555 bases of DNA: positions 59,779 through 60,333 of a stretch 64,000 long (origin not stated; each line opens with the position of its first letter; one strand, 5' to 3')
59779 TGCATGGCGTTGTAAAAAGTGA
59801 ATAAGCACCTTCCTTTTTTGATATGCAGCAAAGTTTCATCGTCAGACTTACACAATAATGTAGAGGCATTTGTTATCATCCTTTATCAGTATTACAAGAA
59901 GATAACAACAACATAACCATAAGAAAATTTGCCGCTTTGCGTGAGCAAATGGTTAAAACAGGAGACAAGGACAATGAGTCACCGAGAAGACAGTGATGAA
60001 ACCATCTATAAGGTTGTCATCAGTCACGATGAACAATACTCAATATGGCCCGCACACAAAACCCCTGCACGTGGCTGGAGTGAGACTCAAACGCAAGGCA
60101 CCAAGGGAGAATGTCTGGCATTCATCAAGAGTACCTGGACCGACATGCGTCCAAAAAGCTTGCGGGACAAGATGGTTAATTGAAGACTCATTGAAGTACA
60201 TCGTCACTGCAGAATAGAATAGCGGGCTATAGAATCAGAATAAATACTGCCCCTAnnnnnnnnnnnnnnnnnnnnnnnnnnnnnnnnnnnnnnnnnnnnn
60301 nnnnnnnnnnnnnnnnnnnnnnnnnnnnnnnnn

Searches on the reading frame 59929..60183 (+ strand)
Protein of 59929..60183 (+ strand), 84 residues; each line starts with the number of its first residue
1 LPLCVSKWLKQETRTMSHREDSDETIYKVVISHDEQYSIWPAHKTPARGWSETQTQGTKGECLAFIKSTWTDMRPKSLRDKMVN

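Call 59: search_protein_families(library=pfam, proteins=[window:59929-60183:+], max_evalue=1e-8)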
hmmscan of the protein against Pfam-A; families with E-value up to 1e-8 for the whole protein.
window:59929-60183:+ (84 aa): 1 family
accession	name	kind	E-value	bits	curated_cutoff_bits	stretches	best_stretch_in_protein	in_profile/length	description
PF03621.18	MbtH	-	9e-17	60.7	27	1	16-67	1-52/53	MbtH-like protein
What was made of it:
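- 59929..60183 (+): MbtH-like protein. PF03621, E = 9e-17 (call 59)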
